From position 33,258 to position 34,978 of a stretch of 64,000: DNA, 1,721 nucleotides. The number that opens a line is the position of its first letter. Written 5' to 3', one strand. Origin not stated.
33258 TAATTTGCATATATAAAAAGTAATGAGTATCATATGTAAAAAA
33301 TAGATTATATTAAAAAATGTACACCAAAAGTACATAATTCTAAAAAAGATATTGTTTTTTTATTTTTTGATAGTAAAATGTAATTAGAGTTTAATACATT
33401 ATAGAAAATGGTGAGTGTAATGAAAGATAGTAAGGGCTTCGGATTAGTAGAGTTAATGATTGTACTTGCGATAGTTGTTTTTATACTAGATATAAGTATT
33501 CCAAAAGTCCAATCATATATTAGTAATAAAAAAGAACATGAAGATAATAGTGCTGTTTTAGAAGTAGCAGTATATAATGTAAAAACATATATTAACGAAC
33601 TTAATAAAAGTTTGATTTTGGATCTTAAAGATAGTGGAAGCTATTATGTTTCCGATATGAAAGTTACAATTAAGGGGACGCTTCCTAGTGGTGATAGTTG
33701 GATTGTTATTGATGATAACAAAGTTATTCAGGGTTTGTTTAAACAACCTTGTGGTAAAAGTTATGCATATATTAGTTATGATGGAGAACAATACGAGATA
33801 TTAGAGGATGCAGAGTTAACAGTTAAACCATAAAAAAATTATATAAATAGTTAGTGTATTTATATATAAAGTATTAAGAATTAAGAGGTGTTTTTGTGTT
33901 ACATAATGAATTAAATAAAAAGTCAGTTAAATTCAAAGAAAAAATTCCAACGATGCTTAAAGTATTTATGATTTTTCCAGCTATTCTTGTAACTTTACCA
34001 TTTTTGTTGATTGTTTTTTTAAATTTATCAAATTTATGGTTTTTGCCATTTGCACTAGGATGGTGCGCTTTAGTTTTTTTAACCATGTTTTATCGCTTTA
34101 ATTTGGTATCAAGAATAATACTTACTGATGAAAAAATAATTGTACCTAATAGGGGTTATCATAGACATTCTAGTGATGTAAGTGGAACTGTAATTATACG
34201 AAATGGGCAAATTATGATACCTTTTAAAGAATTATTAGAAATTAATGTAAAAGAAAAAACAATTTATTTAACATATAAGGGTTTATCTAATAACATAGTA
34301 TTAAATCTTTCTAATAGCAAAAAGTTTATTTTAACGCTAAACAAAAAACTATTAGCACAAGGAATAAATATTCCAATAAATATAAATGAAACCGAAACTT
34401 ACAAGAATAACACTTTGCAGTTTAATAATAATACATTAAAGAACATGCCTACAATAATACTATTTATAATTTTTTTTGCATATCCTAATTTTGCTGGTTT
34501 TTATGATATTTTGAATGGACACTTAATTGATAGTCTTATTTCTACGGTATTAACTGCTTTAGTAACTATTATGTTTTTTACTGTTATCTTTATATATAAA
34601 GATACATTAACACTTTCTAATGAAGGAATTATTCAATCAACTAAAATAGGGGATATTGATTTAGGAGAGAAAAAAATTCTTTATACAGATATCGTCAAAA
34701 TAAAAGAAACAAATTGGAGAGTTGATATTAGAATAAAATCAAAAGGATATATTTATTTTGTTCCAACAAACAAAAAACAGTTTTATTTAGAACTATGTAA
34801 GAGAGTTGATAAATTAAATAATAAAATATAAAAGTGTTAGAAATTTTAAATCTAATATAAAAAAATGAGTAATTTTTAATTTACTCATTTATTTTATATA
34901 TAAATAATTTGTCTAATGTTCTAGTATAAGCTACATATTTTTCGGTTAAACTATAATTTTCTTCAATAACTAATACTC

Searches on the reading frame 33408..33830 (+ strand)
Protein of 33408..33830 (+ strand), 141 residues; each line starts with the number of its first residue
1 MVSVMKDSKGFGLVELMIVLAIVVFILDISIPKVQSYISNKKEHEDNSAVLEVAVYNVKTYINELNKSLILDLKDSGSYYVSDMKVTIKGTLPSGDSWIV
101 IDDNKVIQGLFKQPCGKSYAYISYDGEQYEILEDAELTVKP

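Call 7: search_protein_families(library=pfam, proteins=[window:33408-33830:+], max_evalue=0.1)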
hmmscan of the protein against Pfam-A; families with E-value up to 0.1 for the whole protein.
window:33408-33830:+ (141 aa): 4 families
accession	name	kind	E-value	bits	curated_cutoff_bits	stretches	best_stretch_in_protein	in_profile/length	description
PF07963.17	N_methyl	-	9e-06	25.5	21.2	1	5-26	1-22/27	Prokaryotic N-terminal methylation motif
PF14575.11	EphA2_TM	-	0.064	14.4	28.9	1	16-62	8-53/74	Ephrin type-A receptor 2 transmembrane domain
PF19582.4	AdeT1_2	-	0.064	12.5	27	1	60-131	159-228/394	Solute-binding protein AdeT 1/2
PF11773.13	ComGE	-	0.069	13.5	25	0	13-65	2-54/82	Competence system putative prepilin ComGE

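Call 57: search_protein_families(library=ncbifam, proteins=[window:33408-33830:+], max_evalue=0.01)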
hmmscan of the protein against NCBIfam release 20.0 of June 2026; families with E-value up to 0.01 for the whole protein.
window:33408-33830:+ (141 aa): 9 families
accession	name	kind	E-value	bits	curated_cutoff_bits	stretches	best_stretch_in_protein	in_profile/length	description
NF041013.1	T4P_ComGE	equivalog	1.6e-08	34.5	49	1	6-68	1-65/83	competence type IV pilus minor pilin ComGE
NF007862.0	PRK10574.1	equivalog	1.3e-06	28.6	138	1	5-39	1-35/145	prepilin peptidase-dependent pilin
NF040999.1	pilin_ComGC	equivalog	6.8e-06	26.2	75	1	9-64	2-56/84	competence type IV pilus major pilin ComGC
NF007800.0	PRK10506.1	equivalog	0.00013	21.8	158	1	4-79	4-78/163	prepilin peptidase-dependent protein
TIGR01710.1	typeII_sec_gspG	equivalog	0.00026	21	88.85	1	9-123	1-103/134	type II secretion system major pseudopilin GspG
NF041775.1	typeIV_PilA_Myxo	equivalog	0.00028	20.9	400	1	8-49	10-51/214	type IV pilin protein PilA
TIGR02532.1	IV_pilin_GFxxxE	domain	0.0013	18.5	16.3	1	9-24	2-17/24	prepilin-type N-terminal cleavage/methylation domain-containing protein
NF041002.1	pilin_ComGF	equivalog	0.0018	18.5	80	1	9-66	2-60/139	competence type IV pilus minor pilin ComGF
NF040982.1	ComGD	equivalog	0.0054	17.1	70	1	9-44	2-37/139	competence type IV pilus minor pilin ComGD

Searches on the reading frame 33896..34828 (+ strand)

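Call 7: search_protein_families(library=pfam, proteins=[window:33896-34828:+], max_evalue=0.1)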
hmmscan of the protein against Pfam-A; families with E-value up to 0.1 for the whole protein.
window:33896-34828:+ (311 aa): 1 family
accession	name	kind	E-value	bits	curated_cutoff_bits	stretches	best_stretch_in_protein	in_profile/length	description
PF06713.17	bPH_4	-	0.072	13.6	22.9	1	258-303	18-73/74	Bacterial PH domain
